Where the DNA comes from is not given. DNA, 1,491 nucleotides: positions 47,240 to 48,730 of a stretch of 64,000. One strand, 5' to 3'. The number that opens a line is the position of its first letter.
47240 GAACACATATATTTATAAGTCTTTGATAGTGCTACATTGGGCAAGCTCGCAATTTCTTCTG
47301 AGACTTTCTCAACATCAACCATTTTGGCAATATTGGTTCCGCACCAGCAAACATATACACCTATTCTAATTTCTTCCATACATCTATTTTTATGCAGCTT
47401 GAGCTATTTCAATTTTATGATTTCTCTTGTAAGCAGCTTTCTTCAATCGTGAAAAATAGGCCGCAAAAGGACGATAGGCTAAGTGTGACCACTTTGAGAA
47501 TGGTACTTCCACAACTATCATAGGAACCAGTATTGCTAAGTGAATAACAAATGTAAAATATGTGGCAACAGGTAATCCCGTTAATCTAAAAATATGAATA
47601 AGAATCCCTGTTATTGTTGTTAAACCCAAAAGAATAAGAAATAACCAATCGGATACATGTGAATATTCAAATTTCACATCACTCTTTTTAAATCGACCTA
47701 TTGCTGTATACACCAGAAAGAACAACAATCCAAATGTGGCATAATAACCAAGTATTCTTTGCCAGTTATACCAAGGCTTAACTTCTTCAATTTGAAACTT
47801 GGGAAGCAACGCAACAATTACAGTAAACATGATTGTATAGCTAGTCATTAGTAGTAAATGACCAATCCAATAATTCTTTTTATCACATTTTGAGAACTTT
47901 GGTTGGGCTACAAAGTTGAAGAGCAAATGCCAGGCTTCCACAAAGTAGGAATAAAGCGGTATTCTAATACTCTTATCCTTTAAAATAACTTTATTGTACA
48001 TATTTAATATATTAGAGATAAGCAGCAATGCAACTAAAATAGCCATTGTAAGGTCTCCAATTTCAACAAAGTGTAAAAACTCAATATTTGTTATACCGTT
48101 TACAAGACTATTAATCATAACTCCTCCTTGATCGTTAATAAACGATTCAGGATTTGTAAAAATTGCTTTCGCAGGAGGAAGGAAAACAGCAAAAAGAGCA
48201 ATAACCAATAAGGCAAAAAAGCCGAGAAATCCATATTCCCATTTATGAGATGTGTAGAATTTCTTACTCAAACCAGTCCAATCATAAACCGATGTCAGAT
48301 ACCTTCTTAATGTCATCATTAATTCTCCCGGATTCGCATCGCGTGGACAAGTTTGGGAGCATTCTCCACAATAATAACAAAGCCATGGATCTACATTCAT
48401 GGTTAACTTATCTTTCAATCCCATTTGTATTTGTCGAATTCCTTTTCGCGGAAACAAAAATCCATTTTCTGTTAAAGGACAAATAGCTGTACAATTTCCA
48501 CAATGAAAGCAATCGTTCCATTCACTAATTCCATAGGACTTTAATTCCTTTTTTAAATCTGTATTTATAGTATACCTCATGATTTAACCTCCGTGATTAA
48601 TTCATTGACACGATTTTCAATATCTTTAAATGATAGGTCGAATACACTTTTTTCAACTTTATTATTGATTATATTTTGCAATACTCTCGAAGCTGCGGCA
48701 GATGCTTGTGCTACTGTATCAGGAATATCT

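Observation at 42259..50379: Seven-gene operon joining a QmoC-like membrane subunit and two HdrA-like flavoproteins to a cytoplasmic Mvh-type [NiFe] hydrogenase, with no HdrBC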

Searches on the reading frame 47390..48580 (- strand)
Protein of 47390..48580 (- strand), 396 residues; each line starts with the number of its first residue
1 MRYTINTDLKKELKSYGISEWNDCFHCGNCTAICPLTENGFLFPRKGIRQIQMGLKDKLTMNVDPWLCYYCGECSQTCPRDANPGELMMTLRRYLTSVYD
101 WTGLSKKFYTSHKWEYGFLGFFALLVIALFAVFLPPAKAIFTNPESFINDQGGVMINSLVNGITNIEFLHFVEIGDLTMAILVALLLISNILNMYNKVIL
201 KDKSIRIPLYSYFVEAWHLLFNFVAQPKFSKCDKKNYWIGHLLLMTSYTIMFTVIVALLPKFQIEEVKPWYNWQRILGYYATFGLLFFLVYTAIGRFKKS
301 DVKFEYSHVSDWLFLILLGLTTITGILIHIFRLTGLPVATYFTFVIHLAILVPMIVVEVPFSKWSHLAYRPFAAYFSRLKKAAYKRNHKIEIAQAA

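Call 3: search_protein_families(library=pfam, proteins=[window:47390-48580:-])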
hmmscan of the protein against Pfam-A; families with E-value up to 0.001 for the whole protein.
window:47390-48580:- (396 aa): 8 families
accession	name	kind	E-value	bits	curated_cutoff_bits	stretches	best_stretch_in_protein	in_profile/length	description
PF12838.12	Fer4_7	-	8.1e-10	39.5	27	1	24-82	2-52/52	4Fe-4S dicluster domain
PF13183.11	Fer4_8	-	2.5e-08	34.8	27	1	21-81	2-67/68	4Fe-4S dicluster domain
PF13237.11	Fer4_10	-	2.8e-08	34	25.5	1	22-79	7-53/53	4Fe-4S dicluster domain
PF13187.11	Fer4_9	-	5.8e-08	33.1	27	0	58-82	23-51/52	4Fe-4S dicluster domain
PF13534.11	Fer4_17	-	5.6e-07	30.5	22.2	1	24-81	2-59/61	4Fe-4S dicluster domain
PF25160.1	LdpA_Fe-S-bd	-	3.7e-06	27.1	27.6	0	22-37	26-41/49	LdpA Fe-S cluster-binding domain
PF13484.11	Fer4_16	-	1.9e-05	25.8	30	0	68-86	2-20/66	4Fe-4S double cluster binding domain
PF00037.32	Fer4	-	8.1e-05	22.7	21.1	0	67-82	7-22/24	4Fe-4S binding domain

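Call 4: search_protein_families(library=ncbifam, proteins=[window:47390-48580:-])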
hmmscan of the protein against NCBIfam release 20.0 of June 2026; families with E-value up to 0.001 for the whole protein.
window:47390-48580:- (396 aa): 21 families
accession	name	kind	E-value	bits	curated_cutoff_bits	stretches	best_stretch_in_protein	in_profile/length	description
NF038018.1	qmoC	equivalog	2.2e-55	188.6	300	1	8-374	4-358/360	quinone-interacting membrane-bound oxidoreductase complex subunit QmoC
TIGR03290.1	CoB_CoM_SS_C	equivalog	1e-14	54.7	160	1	23-94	3-74/144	CoB--CoM heterodisulfide reductase subunit C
NF041890.1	hdrC_Methbact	equivalog_domain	3.4e-10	39.8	270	1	7-93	14-99/192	ferredoxin:CoB-CoM heterodisulfide reductase subunit HdrC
NF041779.1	hetero_SS_HdrC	equivalog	1.5e-09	37.6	350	1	10-93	19-101/198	ferredoxin:CoB-CoM heterodisulfide reductase subunit HdrC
NF009226.0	PRK12576.1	equivalog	1.5e-07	31.1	344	1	19-96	151-238/317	succinate dehydrogenase/fumarate reductase iron-sulfur subunit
NF042909.1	FMH_DH_FwdF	exception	5.7e-07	29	375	1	21-82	54-115/336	tungsten-dependent formylmethanofuran dehydrogenase subunit FwdF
NF058577.1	FdxA_fam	equivalog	4.5e-06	26.7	65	0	61-82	31-52/52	4Fe-4S ferredoxin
NF008369.0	PRK11168.1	equivalog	4.5e-06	25.8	278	1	20-93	9-85/401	anaerobic glycerol-3-phosphate dehydrogenase subunit C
TIGR01971.1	NuoI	subfamily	2e-05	24.2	113.05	0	22-82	42-97/121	NADH-quinone oxidoreductase, chain I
TIGR02512.1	FeFe_hydrog_A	subfamily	2.2e-05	23.5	405.95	1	20-82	5-66/375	[FeFe] hydrogenase, group A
NF006305.0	PRK08493.1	equivalog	4.6e-05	21.7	591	0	3-36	185-218/819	NADH-quinone oxidoreductase subunit G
TIGR00314.1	cdhA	equivalog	7.9e-05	20.6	781.3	1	18-83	395-454/784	CO dehydrogenase/acetyl-CoA synthase complex subunit alpha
TIGR00403.1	ndhI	equivalog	8.1e-05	22.3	302.35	0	9-36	89-116/183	NAD(P)H-quinone oxidoreductase subunit I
TIGR03287.1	methan_mark_16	hypoth_equivalog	9.5e-05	21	363.95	0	13-35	321-343/391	methanogenesis marker 16 metalloprotein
NF041837.1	rnfC_Methano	equivalog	0.00019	20.4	650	1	22-82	358-413/438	Rnf electron transport complex subunit RnfC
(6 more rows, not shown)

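Call 8: find_homologous_proteins(query=window:47390-48580:-, max_evalue=0.00001)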
Query window:47390-48580:- (396 aa): 3982 proteins with E <= 0.00001 among 8000 candidates; the best 120 are listed.
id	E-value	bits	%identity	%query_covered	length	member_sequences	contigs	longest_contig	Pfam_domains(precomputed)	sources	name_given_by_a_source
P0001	4.2e-271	917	100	100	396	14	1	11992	PF13484.12,PF12838.13,PF13534.12,PF25160.2,PF13237.12,PF13183.12,PF13187.12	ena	-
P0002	6.6e-200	683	72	100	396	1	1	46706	PF12838.13,PF13534.12,PF25160.2,PF13237.12,PF13183.12,PF13187.12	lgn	-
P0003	4.6e-199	680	70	100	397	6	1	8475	PF00037.33,PF12838.13,PF13534.12,PF25160.2,PF13237.12,PF13183.12,PF13187.12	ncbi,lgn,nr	ncbi:MAG: 4Fe-4S dicluster domain-containing protein [Sphingobacteriales bacterium]|nr:4Fe-4S diclus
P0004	9.2e-199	679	71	100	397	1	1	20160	PF12838.13,PF13534.12,PF25160.2,PF13237.12,PF13183.12,PF13187.12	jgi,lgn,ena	-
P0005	1.2e-197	675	71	98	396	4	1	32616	PF12838.13,PF13534.12,PF13237.12,PF13183.12,PF13187.12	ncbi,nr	ncbi:MAG: 4Fe-4S dicluster domain-containing protein [Bacteroidales bacterium]|nr:4Fe-4S dicluster d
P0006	4.9e-197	673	70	98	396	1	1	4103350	PF00037.33,PF13484.12,PF12838.13,PF13534.12,PF25160.2,PF13237.12,PF13183.12,PF13187.12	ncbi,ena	-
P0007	1.1e-196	672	71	98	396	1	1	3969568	PF13484.12,PF12838.13,PF13534.12,PF25160.2,PF13237.12,PF13183.12,PF13187.12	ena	-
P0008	1.5e-195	668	70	98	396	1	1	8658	PF13484.12,PF12838.13,PF13534.12,PF13237.12,PF13183.12,PF13187.12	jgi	jgi:ferredoxin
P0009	3.6e-195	667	71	99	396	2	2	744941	PF12838.13,PF13534.12,PF25160.2,PF13237.12,PF13183.12,PF13187.12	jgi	jgi:quinone-modifying oxidoreductase, subunit QmoC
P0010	3.7e-195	667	69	99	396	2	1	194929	PF12838.13,PF13534.12,PF13237.12,PF13183.12,PF13187.12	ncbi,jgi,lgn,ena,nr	ncbi:MAG: 4Fe-4S dicluster domain-containing protein [Bacteroidetes bacterium]|nr:4Fe-4S dicluster d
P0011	5.8e-195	666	69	98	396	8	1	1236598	PF12838.13,PF13534.12,PF25160.2,PF13237.12,PF13183.12,PF13187.12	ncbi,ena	-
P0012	6.4e-195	666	70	100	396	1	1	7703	PF12838.13,PF13183.12,PF13187.12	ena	-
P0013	1.1e-194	665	69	98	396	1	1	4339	PF00037.33,PF13484.12,PF12838.13,PF13534.12,PF13237.12,PF13183.12,PF13187.12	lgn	-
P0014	6.3e-194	663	68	100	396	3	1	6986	PF12838.13,PF13534.12,PF13237.12,PF13183.12,PF13187.12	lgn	-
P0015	1.1e-193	662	67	100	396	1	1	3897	PF00037.33,PF13484.12,PF12838.13,PF13534.12,PF25160.2,PF13237.12,PF13183.12,PF13187.12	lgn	-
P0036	5.5e-187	640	67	100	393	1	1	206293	PF12838.13,PF13534.12,PF25160.2,PF13237.12,PF13183.12,PF13187.12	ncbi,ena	-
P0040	4.3e-186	637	65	99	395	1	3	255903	PF12838.13,PF13534.12,PF13237.12,PF13183.12,PF13187.12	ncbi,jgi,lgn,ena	-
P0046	2.9e-184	631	65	98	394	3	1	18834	PF12838.13,PF13534.12,PF25160.2,PF13237.12,PF13183.12,PF13187.12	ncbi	-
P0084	7.0e-178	610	65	99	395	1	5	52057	PF12838.13,PF13534.12,PF13237.12,PF13183.12,PF13187.12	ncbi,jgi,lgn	-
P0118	3.0e-169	582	59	100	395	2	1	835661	PF12838.13,PF13534.12,PF13237.12,PF13183.12,PF13187.12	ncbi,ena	-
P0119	3.1e-169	582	63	98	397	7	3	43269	PF12838.13,PF13534.12,PF13237.12,PF13183.12,PF13187.12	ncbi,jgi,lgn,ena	-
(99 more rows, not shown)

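Call 9: find_related_loci(query=window:47390-48580:-, collection=genome_contigs, flank=8000)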
Query window:47390-48580:- (396 aa) in genome_contigs; peptide patterns used: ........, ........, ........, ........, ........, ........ (x = any residue, [..] = any of these).
35 stretches matched a pattern; 6 encode a relative of the query (tblastn E <= 1e-3); 6 distinct loci.
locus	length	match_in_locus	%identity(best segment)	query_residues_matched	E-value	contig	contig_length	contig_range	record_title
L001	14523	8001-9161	72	1-387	0e+0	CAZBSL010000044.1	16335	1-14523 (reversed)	MAG TPA_asm: uncultured Bacteroidales bacterium isolate binchicken_co243_243 genome assembly, contig: NODE_2833_length_1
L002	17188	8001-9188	65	1-396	0e+0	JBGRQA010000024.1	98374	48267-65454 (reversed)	MAG: Marinifilaceae bacterium isolate MAG7-MS28 MAG_Ocu_7_all_MS28_40, whole genome shotgun sequence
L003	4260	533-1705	65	5-395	0e+0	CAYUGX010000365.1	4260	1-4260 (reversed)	MAG TPA_asm: uncultured Porphyromonadaceae bacterium isolate SRP077602_co7_472 genome assembly, contig: NODE_77326_lengt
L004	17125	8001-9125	63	1-387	1e-165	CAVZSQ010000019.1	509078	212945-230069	MAG: Calditrichia bacterium isolate MFD00709.bin.1.19 genome assembly, contig: contig_55078, whole genome shotgun sequen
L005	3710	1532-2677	50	1-395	1e-126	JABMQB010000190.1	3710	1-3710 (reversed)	MAG: Mariniphaga sp. isolate bin.676 k141_1440593, whole genome shotgun sequence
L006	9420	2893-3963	40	1-390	2e-87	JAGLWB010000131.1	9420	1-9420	MAG: Bacteroidales bacterium isolate RS_12_1 ZL285.bin.1.fa_131, whole genome shotgun sequence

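Call 22: search_solved_structures(query=window:47390-48580:-, max_evalue=1, show_alignments=2)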
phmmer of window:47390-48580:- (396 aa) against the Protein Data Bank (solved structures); distinct sequences matched with E-value up to 1: 56.
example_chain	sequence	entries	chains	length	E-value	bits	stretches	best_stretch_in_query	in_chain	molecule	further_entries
7bkb_C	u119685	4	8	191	4.7e-11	45.7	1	20-93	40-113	CoB--CoM heterodisulfide reductase subunit C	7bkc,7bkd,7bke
8rvv_C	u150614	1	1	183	1.6e-10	43.9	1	5-86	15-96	H(2):CoB-CoM heterodisulfide,ferredoxin reductase subunit C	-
8rvu_c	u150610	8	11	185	1.7e-10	43.9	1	5-86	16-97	H(2):CoB-CoM heterodisulfide,ferredoxin reductase subunit C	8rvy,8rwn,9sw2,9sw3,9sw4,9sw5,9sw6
5odc_C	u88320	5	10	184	2.4e-10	43.4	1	18-95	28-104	Heterodisulfide reductase, subunit C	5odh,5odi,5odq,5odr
9sfi_E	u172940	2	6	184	4e-10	42.7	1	19-94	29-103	H(2)/formate:CoB-CoM heterodisulfide,ferredoxin reductase subunit C2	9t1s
9sw6_H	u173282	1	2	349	1.3e-08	37.6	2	19-82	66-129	Tungsten formylmethanofuran dehydrogenase, subunit F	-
5t5i_F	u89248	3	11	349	1.9e-08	37.1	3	16-83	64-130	Tungsten formylmethanofuran dehydrogenase subunit fwdF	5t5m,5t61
9sfi_T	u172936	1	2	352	8.6e-06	28.4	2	22-82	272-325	4Fe-4S ferredoxin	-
5t5i_G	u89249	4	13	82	0.00042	22.8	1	24-82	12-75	Tungsten formylmethanofuran dehydrogenase subunit fwdG | Tungsten formylmethanofuran dehydrogenase, subunit G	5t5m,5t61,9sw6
9sfi_U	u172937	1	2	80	0.00067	22.1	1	23-82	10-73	4Fe-4S binding protein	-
9eri_C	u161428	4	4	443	0.0036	19.8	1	17-81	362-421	Na(+)-translocating ferredoxin:NAD(+) oxidoreductase complex subunit C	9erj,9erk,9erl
8rja_F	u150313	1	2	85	0.0048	19.3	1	18-82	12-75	NAD(P)H-quinone oxidoreductase subunit I, chloroplastic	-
7arc_I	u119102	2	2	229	0.0069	18.8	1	16-82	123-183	TYKY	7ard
7eu3_I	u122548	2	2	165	0.0086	18.5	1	20-102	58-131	NAD(P)H-quinone oxidoreductase subunit I, chloroplastic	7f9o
7b0n_I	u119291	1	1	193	0.0089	18.4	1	20-82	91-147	Subunit NUIM of protein NADH:Ubiquinone Oxidoreductase (Complex I)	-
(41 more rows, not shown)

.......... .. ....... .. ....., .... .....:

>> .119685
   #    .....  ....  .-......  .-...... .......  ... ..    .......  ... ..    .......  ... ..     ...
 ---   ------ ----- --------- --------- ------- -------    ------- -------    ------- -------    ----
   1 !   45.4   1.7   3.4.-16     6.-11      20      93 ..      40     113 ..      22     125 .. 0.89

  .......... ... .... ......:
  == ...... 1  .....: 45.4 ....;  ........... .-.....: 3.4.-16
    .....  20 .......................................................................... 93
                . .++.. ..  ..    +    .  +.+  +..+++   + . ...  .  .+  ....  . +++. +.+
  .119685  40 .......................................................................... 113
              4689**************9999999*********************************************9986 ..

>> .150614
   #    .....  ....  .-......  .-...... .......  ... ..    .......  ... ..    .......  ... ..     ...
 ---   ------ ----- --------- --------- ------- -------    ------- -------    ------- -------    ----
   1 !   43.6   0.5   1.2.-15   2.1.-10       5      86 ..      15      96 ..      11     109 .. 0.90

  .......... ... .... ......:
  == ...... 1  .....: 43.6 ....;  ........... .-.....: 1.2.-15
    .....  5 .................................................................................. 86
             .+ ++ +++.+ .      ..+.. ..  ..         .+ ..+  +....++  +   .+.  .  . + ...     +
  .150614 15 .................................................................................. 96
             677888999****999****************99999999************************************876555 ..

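Call 44: search_protein_representatives(protein=window:47390-48580:-)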
Query: 396 residues. Proteins with E-value up to 0.001 (for the whole library): 1880; up to 1e-10: 551; up to 1e-30: 134. The best 150 are listed.
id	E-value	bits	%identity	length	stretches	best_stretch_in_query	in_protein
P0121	4.5e-138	477.3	66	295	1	4-292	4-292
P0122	4.2e-126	437.8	52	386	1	3-387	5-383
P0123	6.6e-106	371.3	49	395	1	4-384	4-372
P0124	8.2e-98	344.7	42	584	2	4-384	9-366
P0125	1.1e-97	344.2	61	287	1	88-385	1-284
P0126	3.1e-96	339.4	46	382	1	4-385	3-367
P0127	5.7e-95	335.3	45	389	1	4-384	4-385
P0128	4.2e-94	332.5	45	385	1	11-388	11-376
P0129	2.6e-91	323.2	53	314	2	204-386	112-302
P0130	6.2e-90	318.7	44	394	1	13-384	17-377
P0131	2.6e-88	313.4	45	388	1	4-395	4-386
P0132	5.2e-84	299.2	42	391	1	3-377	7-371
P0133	1.2e-82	294.7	38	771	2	2-387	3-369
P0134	1.7e-76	274.5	38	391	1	5-386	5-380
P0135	7.6e-76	272.3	38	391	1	2-391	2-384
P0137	7.3e-71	255.9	39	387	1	4-382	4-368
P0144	5.4e-65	236.6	34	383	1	2-392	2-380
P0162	6.4e-47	177.0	31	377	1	1-383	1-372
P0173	1.6e-44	169.2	31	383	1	4-379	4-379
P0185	4.0e-41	158.0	30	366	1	6-383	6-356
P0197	4.9e-39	151.1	29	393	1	4-382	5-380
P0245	7.7e-33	130.7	27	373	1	11-380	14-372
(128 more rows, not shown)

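Call 45: find_encoding_contigs(protein=P0134, flank=8000, max_places=3)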
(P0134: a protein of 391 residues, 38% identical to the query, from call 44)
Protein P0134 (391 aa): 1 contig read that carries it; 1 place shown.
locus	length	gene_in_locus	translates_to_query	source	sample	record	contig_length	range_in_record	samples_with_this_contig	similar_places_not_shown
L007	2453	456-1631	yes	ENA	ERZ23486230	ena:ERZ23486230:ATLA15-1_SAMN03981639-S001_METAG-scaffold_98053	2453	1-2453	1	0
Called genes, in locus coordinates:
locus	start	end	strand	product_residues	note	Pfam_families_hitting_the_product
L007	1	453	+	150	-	?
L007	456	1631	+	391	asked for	PF13187:Fer4_9, PF12838:Fer4_7 (weak), PF13183:Fer4_8 (weak), PF13534:Fer4_17 (faint)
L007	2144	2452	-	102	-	?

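Call 46: predict_structure(alignment_id=A1)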
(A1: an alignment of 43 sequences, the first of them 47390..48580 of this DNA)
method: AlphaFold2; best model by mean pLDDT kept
length: 396 residues; sequences in the alignment: 43
mean_pLDDT: 77.4   pTM: 0.76
mean pLDDT of the five models: 77.4, 76.1, 75.5, 74.0, 70.7
residues with pLDDT >= 90: 55; 70-90: 227; 50-70: 90; < 50: 24
segments of 3 or more residues with pLDDT < 50: 24-27, 29-33, 70-77
pLDDT, mean of each block of 10 residues (from residue 1): 74 81 51 50 63 82 72 48 69 88 87 90 94 89 86 83 82 85 89 91 83 84 64 56 68 64 60 77 86 82 70 88 91 90 93 87 74 86 75 54
secondary structure, 60 per line:
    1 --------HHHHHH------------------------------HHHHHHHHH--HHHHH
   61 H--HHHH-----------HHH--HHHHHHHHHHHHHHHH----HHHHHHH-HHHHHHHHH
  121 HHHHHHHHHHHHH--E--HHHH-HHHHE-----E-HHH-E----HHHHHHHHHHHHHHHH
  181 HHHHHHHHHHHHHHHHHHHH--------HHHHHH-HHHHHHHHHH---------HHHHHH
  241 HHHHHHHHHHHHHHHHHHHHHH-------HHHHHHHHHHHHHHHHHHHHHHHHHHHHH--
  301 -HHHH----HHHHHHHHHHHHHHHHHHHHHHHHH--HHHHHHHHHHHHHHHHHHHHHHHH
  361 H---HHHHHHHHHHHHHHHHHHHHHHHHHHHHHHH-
elements in order: H9-14 H45-53 H56-61 H64-67 H84-99 H104-110 H112-133 H139-142 H144-147 H165-200 H209-214 H216-225 H235-262 H270-298 H302-305 H310-334 H337-361 H365-395

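Call 48: search_protein_families(library=ncbifam, proteins=[P0122, P0126, P0132, P0137, P0144, P0162, P0173, P0185, P0197, P0245], max_evalue=1e-20)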
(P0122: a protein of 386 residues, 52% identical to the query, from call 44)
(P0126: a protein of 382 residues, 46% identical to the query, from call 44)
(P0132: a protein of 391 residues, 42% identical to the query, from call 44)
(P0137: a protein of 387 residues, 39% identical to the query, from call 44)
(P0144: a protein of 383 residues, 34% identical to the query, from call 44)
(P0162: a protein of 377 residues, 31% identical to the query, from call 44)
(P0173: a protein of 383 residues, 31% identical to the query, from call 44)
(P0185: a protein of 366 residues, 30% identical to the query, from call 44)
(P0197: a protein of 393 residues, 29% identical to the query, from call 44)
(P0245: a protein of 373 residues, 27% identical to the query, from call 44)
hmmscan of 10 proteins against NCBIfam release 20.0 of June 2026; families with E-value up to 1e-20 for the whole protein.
P0122 (386 aa): 1 family
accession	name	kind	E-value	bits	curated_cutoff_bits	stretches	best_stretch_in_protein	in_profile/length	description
NF038018.1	qmoC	equivalog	5.8e-54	183.9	300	1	10-372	4-360/360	quinone-interacting membrane-bound oxidoreductase complex subunit QmoC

P0126 (382 aa): 1 family
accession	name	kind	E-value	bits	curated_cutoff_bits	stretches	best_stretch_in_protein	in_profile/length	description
NF038018.1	qmoC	equivalog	3.3e-59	201.2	300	1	7-358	4-360/360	quinone-interacting membrane-bound oxidoreductase complex subunit QmoC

P0132 (391 aa): 1 family
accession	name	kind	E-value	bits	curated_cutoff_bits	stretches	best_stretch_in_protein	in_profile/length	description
NF038018.1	qmoC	equivalog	2.8e-53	181.7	300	1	15-367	7-357/360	quinone-interacting membrane-bound oxidoreductase complex subunit QmoC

P0137 (387 aa): 1 family
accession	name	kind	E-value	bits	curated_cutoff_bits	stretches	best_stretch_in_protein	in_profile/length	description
NF038018.1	qmoC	equivalog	8.7e-54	183.3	300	1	9-362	5-360/360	quinone-interacting membrane-bound oxidoreductase complex subunit QmoC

P0144 (383 aa): 1 family
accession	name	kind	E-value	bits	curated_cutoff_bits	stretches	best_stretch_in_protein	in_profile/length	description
NF038018.1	qmoC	equivalog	5.6e-53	180.7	300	1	10-363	6-359/360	quinone-interacting membrane-bound oxidoreductase complex subunit QmoC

P0162 (377 aa): 1 family
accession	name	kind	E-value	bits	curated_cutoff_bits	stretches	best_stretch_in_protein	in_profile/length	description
NF038018.1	qmoC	equivalog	8.4e-50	170.2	300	1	9-365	5-360/360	quinone-interacting membrane-bound oxidoreductase complex subunit QmoC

P0173 (383 aa): 1 family
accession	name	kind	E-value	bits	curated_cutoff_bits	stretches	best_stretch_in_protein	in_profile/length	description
NF038018.1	qmoC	equivalog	9.3e-65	219.4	300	1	8-376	4-360/360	quinone-interacting membrane-bound oxidoreductase complex subunit QmoC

P0185 (366 aa): 1 family
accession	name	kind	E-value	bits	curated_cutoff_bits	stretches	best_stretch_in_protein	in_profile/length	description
NF038018.1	qmoC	equivalog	9.6e-64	216.1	300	1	6-347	2-358/360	quinone-interacting membrane-bound oxidoreductase complex subunit QmoC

P0197 (393 aa): 1 family
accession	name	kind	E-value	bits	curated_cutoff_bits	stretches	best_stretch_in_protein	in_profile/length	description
NF038018.1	qmoC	equivalog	4.8e-58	197.3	300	1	11-372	6-358/360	quinone-interacting membrane-bound oxidoreductase complex subunit QmoC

P0245 (373 aa): 2 families
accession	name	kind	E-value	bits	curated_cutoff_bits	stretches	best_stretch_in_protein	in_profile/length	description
NF038018.1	qmoC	equivalog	1.5e-117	393.1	300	1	8-365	1-357/360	quinone-interacting membrane-bound oxidoreductase complex subunit QmoC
NF011607.0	PRK15033.1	subfamily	8.9e-21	74.2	524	0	69-367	67-372/389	tricarballylate utilization 4Fe-4S protein TcuB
